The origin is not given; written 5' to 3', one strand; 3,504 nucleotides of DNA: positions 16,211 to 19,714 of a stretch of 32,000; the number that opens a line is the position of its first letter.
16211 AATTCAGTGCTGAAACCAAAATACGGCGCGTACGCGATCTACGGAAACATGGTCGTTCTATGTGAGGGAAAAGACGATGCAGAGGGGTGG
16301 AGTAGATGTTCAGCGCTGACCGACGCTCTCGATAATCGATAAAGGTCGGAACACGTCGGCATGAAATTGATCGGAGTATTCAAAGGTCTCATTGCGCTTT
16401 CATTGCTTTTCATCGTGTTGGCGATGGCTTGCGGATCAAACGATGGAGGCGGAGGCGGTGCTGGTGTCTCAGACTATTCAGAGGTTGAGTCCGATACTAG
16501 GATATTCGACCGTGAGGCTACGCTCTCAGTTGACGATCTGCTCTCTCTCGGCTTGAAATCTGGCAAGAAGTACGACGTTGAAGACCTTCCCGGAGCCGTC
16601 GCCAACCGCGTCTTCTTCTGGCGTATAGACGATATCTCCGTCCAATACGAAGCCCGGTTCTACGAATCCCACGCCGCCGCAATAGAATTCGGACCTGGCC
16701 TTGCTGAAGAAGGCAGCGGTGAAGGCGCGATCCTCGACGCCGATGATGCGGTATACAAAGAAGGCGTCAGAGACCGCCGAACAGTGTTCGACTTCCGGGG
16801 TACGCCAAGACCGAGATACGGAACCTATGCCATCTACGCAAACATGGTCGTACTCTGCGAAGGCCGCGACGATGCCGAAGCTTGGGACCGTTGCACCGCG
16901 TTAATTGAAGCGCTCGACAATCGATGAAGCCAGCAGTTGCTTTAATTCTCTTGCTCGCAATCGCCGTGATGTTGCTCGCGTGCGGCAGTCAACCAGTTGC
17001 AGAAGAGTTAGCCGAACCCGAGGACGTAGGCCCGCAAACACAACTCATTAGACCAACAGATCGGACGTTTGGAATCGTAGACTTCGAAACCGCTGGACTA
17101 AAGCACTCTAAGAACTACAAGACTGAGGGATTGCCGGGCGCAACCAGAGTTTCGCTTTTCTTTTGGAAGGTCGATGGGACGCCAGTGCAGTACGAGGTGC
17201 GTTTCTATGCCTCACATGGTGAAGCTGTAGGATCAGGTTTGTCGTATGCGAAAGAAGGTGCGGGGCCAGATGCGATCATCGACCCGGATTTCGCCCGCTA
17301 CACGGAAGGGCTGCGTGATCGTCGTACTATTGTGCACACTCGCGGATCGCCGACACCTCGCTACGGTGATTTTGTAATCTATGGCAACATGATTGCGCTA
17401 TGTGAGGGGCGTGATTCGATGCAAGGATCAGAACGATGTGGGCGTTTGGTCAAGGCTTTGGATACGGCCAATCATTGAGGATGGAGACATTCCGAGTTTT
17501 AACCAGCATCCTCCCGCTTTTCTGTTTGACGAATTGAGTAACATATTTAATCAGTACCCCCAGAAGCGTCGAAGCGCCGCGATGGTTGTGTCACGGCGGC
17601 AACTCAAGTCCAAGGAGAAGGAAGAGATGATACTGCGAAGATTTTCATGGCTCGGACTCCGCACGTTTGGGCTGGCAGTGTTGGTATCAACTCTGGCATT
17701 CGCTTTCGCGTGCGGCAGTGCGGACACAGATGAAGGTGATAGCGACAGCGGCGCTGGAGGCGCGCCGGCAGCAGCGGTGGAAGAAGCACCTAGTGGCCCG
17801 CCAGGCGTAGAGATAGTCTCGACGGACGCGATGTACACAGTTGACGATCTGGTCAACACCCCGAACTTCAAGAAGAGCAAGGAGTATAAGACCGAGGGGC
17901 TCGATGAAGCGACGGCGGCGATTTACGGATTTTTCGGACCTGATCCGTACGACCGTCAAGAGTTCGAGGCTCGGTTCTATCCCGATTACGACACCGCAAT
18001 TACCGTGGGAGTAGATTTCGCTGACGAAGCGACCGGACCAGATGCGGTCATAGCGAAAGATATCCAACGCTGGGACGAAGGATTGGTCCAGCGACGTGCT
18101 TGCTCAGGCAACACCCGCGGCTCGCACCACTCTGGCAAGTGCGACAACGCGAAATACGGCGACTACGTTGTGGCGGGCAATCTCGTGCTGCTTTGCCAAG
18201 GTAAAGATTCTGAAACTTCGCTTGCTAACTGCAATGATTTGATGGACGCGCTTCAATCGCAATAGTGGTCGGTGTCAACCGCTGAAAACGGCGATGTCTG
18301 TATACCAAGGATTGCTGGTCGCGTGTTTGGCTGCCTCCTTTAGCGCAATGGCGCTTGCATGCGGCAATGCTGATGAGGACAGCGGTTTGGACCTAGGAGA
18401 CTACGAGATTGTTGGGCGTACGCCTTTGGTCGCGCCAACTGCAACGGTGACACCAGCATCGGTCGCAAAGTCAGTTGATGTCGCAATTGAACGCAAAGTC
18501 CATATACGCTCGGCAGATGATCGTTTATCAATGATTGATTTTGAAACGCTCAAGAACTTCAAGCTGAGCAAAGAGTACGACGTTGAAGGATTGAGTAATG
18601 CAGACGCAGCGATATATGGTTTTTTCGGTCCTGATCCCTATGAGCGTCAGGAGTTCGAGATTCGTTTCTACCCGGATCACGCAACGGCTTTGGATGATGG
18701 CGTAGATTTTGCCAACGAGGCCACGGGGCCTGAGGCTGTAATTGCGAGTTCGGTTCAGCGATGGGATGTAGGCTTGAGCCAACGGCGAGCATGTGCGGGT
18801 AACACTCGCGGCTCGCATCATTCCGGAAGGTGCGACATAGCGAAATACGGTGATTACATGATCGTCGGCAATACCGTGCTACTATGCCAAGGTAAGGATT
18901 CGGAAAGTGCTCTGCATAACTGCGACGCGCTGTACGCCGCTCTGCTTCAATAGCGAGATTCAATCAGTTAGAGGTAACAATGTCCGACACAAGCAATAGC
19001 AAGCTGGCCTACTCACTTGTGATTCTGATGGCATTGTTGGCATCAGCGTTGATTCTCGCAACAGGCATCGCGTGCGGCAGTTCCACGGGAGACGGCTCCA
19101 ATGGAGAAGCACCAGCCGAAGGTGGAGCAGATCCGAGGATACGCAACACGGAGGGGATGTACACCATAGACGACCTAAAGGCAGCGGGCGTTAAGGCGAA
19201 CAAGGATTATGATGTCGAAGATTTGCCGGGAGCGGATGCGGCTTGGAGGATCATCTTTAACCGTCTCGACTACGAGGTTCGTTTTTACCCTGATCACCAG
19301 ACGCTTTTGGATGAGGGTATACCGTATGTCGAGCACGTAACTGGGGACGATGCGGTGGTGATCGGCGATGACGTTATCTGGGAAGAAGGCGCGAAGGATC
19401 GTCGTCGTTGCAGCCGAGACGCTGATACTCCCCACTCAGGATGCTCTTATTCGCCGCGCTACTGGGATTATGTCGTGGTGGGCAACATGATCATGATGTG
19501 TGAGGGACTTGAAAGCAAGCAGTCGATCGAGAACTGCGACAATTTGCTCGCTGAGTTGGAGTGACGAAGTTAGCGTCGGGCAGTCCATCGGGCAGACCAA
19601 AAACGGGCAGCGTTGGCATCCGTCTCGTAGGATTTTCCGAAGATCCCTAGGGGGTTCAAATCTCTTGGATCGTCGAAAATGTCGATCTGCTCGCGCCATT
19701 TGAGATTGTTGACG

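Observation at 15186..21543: Nine-gene tandem array of an unrecognised secreted lipoprotein family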

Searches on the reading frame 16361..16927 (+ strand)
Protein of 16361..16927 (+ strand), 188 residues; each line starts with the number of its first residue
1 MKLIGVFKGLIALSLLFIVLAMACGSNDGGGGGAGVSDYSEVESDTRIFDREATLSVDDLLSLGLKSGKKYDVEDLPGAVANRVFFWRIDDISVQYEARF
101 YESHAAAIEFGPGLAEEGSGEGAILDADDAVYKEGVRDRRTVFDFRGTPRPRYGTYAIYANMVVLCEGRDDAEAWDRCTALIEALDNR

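Call 4: search_protein_families(library=pfam, proteins=[window:16361-16927:+], max_evalue=1)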
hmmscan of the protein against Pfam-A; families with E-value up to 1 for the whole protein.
window:16361-16927:+ (188 aa): 1 family
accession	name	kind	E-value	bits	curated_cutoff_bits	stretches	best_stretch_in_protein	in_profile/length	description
PF20650.2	DUF6810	-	1e-40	139.3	25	1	56-186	1-140/141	Family of unknown function (DUF6810)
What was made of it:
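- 16361..16927 (+): L3, a DUF6810 lipoprotein of subtype A. Length 188 aa, lipobox AMAC|GS. This is the protein used for the first structure model. Call 4.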

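Call 19: search_solved_structures(query=A3, max_evalue=10)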
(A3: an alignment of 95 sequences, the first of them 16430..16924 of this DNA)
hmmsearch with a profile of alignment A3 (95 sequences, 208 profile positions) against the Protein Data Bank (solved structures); distinct sequences matched with E-value up to 10: 3.
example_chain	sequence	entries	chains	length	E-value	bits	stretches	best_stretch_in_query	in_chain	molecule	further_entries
6all_A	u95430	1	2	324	0.28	14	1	16-69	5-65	Fe(3+)-citrate-binding protein yfmC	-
2yp6_A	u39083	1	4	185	1.4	11.7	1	12-61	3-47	THIOREDOXIN FAMILY PROTEIN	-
4n01_A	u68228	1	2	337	1.6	11.5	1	8-79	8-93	Periplasmic binding protein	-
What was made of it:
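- Closest known: Cluster-C / family-5 ABC substrate-binding lipoproteins. Different: The only PDB profile hits covered the signal and tether region (call 19).
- Tried and rejected: A profile search of PDB sequences matched only the signal and tether region (call 19).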

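Call 20: search_protein_families(library=ncbifam, proteins=[window:16361-16927:+], max_evalue=0.01)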
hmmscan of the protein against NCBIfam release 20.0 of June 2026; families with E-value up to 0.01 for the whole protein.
window:16361-16927:+ (188 aa): 0 families

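Call 21: predict_structure(alignment_id=A3)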
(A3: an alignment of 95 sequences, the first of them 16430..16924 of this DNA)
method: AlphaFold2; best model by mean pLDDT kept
length: 165 residues; sequences in the alignment: 95
mean_pLDDT: 81.0   pTM: 0.75
mean pLDDT of the five models: 81.0, 79.6, 79.3, 79.1, 79.0
residues with pLDDT >= 90: 94; 70-90: 25; 50-70: 22; < 50: 24
segments of 3 or more residues with pLDDT < 50: 5-21
pLDDT, mean of each block of 10 residues (from residue 1): 43 39 81 98 96 94 96 97 94 79 54 54 78 96 93 96 95
secondary structure, 60 per line:
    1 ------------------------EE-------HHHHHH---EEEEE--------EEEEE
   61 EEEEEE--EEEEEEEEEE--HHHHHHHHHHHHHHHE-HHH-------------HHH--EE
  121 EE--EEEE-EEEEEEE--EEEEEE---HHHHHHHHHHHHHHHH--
elements in order: H34-39 E43-47 E56-66 E69-78 H81-95 E119-122 E125-128 E130-136 E139-144 H148-163

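Call 24: fold_search(model_id=the predicted structure, library=pdb)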
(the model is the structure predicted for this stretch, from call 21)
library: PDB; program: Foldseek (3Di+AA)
matches with E <= 10: 566; with E <= 0.001: 0
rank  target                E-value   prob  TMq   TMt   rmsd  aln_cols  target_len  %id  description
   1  6vpj_A                1.8e-01  0.23  0.23  0.15   9.0       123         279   10  TPX2 residues 7-20 fused to Aurora A residues 116-389 C247V + C319V double mutant dephosphorylated, and in complex wit (released 2020-08-05)
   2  4esq                  3.4e-01  0.35  0.36  0.31   8.7       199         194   10  Crystal structure of the extracellular domain of PknH from Mycobacterium tuberculosis (released 2012-07-18)
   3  9guc_A                3.4e-01  0.30  0.29  0.20   7.7       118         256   11  Adhiron-mediated Identification of a Novel and Selective Allosteric Pocket in Aurora Kinase A (released 2025-10-01)
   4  3h0z_A                4.0e-01  0.28  0.28  0.20   7.1       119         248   12  Aurora A in complex with a bisanilinopyrimidine (released 2009-07-07)
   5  2bmc_F                4.0e-01  0.21  0.25  0.17   8.5       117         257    9  Aurora-2 T287D T288D complexed with PHA-680632 (released 2005-03-17)
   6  8pr7_A                4.3e-01  0.23  0.28  0.20   7.8       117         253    8  Aurora-A in complex with CEP192 and an inhibitory monobody (released 2024-07-24)
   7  5aae                  4.3e-01  0.20  0.27  0.19   7.2       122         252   11  Aurora A kinase bound to an imidazopyridine inhibitor (14d) (released 2015-09-02)
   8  8guw_A                4.3e-01  0.20  0.26  0.17   8.1       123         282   10  Structure of Aurora Kinase A in complex with activator peptide (released 2023-05-31)
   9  3h0z_C                4.5e-01  0.23  0.28  0.20   7.6       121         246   12  Aurora A in complex with a bisanilinopyrimidine (released 2009-07-07)
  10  6c2t                  4.8e-01  0.23  0.28  0.20   6.1       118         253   12  Aurora A ligand complex (released 2019-01-23)
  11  5os5                  4.8e-01  0.12  0.21  0.14   9.6       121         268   11  Crystal structure of Aurora-A kinase in complex with an allosterically binding fragment (released 2017-11-01)
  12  2c6e_B                5.1e-01  0.25  0.29  0.21   6.3       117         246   12  Aurora A kinase activated mutant (T287D) in complex with a 5- aminopyrimidinyl quinazoline inhibitor (released 2006-01-11)
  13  6r49                  5.8e-01  0.18  0.26  0.18   7.4       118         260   12  Aurora-A in complex with shape-diverse fragment 39 (released 2019-05-08)
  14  5osd                  6.1e-01  0.23  0.29  0.20   7.4       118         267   11  Crystal structure of Aurora-A kinase in complex with an allosterically binding fragment (released 2017-11-01)
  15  8of5                  6.1e-01  0.16  0.24  0.16   9.5       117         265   10  Crystal structure of Aurora A 122-403 C290A, N332A, Q335A, C393A bound to ADP (released 2024-03-27)
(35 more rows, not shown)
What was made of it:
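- On PknH_C-like extracellular sensor domain (PDB 4esq): Rank 2 for the L3 model, but E 0.34, probability 0.35, TM 0.36 (call 24).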

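Call 41: search_protein_representatives(alignment_id=A3)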
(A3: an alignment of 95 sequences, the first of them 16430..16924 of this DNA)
Query: 95 sequences, 208 profile positions. Proteins with E-value up to 0.001 (for the whole library): 435; up to 1e-10: 291; up to 1e-30: 95. The best 150 are listed.
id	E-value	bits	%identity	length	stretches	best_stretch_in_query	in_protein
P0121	7.9e-77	273.9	-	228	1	7-206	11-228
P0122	1.1e-76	273.5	-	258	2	35-194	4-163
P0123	7.8e-75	267.4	-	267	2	34-206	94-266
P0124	6.5e-67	241.5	-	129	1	80-205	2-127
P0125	2.3e-63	229.9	-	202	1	6-205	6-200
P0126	3.4e-58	213.1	-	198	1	8-205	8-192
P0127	4.0e-58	212.8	-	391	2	56-205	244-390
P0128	1.9e-57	210.6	-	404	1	57-205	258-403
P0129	4.7e-56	206.0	-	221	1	57-205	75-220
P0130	2.5e-54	200.4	-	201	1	13-206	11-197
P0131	4.1e-53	196.5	-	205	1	13-205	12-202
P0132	1.7e-51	191.2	-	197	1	16-207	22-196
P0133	5.6e-50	186.2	-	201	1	14-206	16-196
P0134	5.9e-50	186.1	-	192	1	13-206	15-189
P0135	8.9e-50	185.6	-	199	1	4-206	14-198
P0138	4.4e-49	183.3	-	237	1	52-206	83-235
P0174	7.2e-40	153.2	-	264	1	111-206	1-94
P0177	3.7e-39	150.9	-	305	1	16-158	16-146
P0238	6.3e-26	107.6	-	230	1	46-154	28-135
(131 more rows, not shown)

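Call 42: search_protein_families(library=pfam, proteins=[P0127, P0128, P0177, P0174, P0122, P0123, P0138, P0238], max_evalue=0.01)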
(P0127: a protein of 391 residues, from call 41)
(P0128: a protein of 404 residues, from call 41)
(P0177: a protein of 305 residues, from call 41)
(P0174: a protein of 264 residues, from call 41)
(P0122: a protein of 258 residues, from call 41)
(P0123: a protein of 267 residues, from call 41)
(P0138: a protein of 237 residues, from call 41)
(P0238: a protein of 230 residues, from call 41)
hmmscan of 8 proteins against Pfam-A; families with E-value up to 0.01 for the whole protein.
P0127 (391 aa): 1 family
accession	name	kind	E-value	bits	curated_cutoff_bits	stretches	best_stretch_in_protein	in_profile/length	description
PF20650.2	DUF6810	-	9.7e-42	142.6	25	1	256-390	2-139/141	Family of unknown function (DUF6810)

P0128 (404 aa): 1 family
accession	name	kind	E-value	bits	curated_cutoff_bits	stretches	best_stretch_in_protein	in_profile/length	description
PF20650.2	DUF6810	-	7.2e-44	149.5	25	1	268-401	1-137/141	Family of unknown function (DUF6810)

P0177 (305 aa): 3 families
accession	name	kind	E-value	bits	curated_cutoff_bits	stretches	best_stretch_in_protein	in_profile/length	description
PF20650.2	DUF6810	-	1.1e-36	126.2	25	1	57-149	2-94/141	Family of unknown function (DUF6810)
PF10103.15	Zincin_2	-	1.3e-12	48.1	25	1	166-219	219-267/344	Zincin-like metallopeptidase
PF01126.25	Heme_oxygenase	-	3.9e-09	37.1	23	1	135-180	158-203/204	Heme oxygenase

P0174 (264 aa): 1 family
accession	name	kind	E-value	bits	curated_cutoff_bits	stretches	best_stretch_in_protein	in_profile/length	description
PF20650.2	DUF6810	-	2.5e-29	102.4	25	1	1-94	44-140/141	Family of unknown function (DUF6810)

P0122 (258 aa): 1 family
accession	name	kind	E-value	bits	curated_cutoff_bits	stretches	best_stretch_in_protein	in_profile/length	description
PF20650.2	DUF6810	-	3.6e-39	134.3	25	1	38-163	3-128/141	Family of unknown function (DUF6810)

P0123 (267 aa): 1 family
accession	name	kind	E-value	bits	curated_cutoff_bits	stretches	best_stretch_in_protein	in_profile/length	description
PF20650.2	DUF6810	-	7.9e-45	152.6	25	1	136-266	9-140/141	Family of unknown function (DUF6810)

P0138 (237 aa): 1 family
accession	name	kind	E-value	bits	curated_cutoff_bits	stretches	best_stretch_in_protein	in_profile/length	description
PF20650.2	DUF6810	-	2e-48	164.3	25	1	100-235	3-140/141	Family of unknown function (DUF6810)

P0238 (230 aa): 1 family
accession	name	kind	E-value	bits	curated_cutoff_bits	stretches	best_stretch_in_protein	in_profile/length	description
PF20650.2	DUF6810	-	2.5e-31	108.9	25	1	49-135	1-87/141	Family of unknown function (DUF6810)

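Call 51: search_protein_families(library=padloc, proteins=[window:16361-16927:+], max_evalue=0.1)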
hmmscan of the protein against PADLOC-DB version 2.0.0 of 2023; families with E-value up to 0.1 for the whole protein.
window:16361-16927:+ (188 aa): 0 families

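Call 62: search_protein_families(library=pfam, alignment_id=A3, max_evalue=10)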
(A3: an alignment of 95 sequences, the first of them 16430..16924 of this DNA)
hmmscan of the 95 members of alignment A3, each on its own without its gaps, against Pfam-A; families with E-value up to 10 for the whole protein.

A. member 1, window:16430-16924:+ (165 aa): 1 family
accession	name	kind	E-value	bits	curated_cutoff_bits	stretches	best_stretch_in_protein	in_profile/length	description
PF20650.2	DUF6810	-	6.7e-41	139.9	25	1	33-163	1-140/141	Family of unknown function (DUF6810)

B. families by the number of members that match (of 95 scanned): 18 families
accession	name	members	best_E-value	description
PF20650.2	DUF6810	95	4.6e-53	Family of unknown function (DUF6810)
PF06612.16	DUF1146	5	0.19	Protein of unknown function (DUF1146)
PF16339.10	DUF4969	2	0.015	Domain of unknown function (DUF4969)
PF13627.12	LptM_cons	2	1.6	LPS-assembly lipoprotein LptM, conserved region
PF05751.16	FixH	1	0.013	FixH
PF05834.18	Lycopene_cycl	1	0.035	Lycopene cyclase protein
PF19764.4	DUF6251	1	0.073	Family of unknown function (DUF6251)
PF16600.10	Caskin1-CID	1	0.087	Caskin1 CASK-interaction domain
PF04636.18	PA26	1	0.088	PA26 p53-induced protein (sestrin)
PF22700.2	MVD-like_N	1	0.1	Diphosphomevalonate decarboxylase-like N-terminal domain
PF03064.21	U79_P34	1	0.1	HSV U79 / HCMV P34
PF12961.13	DUF3850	1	0.12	Domain of unknown function (DUF3850)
PF22039.1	HUTI_composite_bact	1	0.13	Imidazolonepropionase-like composite domain, bacteria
PF12457.13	TIP_N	1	0.14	Tuftelin interacting protein N terminal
PF05124.17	S_layer_C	1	0.15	S-layer like family, outer domain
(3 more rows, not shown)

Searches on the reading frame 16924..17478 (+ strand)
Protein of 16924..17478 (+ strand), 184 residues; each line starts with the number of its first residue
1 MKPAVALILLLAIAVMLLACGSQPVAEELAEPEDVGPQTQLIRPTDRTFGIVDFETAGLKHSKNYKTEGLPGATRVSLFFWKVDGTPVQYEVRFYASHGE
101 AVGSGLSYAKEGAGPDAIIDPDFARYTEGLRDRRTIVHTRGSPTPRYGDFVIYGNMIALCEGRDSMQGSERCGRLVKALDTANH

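Call 4: search_protein_families(library=pfam, proteins=[window:16924-17478:+], max_evalue=1)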
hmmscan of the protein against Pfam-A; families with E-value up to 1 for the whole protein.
window:16924-17478:+ (184 aa): 1 family
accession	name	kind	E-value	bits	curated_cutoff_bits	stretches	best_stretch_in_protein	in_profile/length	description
PF20650.2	DUF6810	-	2.2e-39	135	25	1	51-180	2-140/141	Family of unknown function (DUF6810)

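Call 51: search_protein_families(library=padloc, proteins=[window:16924-17478:+], max_evalue=0.1)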
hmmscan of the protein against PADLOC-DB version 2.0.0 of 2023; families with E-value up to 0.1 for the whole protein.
window:16924-17478:+ (184 aa): 0 families

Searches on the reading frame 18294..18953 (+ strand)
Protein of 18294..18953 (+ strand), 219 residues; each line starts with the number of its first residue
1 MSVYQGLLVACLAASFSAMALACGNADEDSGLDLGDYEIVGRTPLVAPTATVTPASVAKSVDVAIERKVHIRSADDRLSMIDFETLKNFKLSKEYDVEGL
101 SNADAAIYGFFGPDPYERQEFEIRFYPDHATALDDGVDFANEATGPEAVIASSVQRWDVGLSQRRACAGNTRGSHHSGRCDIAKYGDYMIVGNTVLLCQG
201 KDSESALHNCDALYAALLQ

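Call 4: search_protein_families(library=pfam, proteins=[window:18294-18953:+], max_evalue=1)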
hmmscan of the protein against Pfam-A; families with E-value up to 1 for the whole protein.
window:18294-18953:+ (219 aa): 1 family
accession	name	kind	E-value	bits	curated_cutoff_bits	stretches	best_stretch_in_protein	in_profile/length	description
PF20650.2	DUF6810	-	1.3e-42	145.4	25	1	88-217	9-139/141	Family of unknown function (DUF6810)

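Call 51: search_protein_families(library=padloc, proteins=[window:18294-18953:+], max_evalue=0.1)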
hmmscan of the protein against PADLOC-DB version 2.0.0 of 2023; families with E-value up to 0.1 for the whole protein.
window:18294-18953:+ (219 aa): 0 families

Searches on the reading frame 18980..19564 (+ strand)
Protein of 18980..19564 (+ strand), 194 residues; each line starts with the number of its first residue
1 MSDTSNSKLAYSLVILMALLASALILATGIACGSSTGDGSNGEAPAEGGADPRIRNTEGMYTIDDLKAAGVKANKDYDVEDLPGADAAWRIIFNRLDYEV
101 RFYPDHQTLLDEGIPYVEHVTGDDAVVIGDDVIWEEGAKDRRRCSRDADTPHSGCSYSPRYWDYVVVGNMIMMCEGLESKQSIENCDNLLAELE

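Call 4: search_protein_families(library=pfam, proteins=[window:18980-19564:+], max_evalue=1)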
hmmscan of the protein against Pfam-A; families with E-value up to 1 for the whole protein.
window:18980-19564:+ (194 aa): 1 family
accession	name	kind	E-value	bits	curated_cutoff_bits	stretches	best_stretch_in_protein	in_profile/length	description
PF20650.2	DUF6810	-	5.7e-41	140.1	25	1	62-193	1-139/141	Family of unknown function (DUF6810)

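Call 20: search_protein_families(library=ncbifam, proteins=[window:18980-19564:+], max_evalue=0.01)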
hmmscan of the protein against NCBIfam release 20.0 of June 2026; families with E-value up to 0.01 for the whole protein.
window:18980-19564:+ (194 aa): 0 families

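Call 51: search_protein_families(library=padloc, proteins=[window:18980-19564:+], max_evalue=0.1)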
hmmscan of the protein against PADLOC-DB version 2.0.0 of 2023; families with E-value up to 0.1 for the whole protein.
window:18980-19564:+ (194 aa): 0 families

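Call 73: list_cluster_members(proteins=[P0271, window:18980-19561:+, window:21743-23668:-])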
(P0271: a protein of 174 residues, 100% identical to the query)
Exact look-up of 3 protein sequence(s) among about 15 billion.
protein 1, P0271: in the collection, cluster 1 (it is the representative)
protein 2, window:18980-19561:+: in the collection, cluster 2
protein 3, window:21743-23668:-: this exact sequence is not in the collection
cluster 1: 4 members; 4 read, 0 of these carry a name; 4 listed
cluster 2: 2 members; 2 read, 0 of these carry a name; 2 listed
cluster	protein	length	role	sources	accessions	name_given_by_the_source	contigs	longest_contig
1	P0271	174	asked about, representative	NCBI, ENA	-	-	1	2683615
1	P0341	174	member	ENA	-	-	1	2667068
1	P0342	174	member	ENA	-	-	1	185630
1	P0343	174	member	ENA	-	-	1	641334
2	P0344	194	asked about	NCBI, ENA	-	-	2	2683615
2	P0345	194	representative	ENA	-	-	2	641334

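Call 74: find_encoding_contigs(protein=window:18980-19561:+, flank=2000, max_places=3)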
Protein window:18980-19561:+ (194 aa): 1 contig read that carries it; 1 place shown.
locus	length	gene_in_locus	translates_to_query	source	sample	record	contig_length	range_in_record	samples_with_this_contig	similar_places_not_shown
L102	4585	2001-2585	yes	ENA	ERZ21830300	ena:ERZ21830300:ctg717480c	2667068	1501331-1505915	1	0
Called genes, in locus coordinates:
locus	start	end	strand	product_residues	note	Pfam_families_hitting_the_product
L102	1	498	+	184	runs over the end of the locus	PF20650:DUF6810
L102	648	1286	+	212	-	PF20650:DUF6810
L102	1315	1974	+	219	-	PF20650:DUF6810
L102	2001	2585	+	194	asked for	PF20650:DUF6810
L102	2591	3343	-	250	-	PF02592:Vut_1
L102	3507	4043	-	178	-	PF20650:DUF6810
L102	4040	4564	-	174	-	PF20650:DUF6810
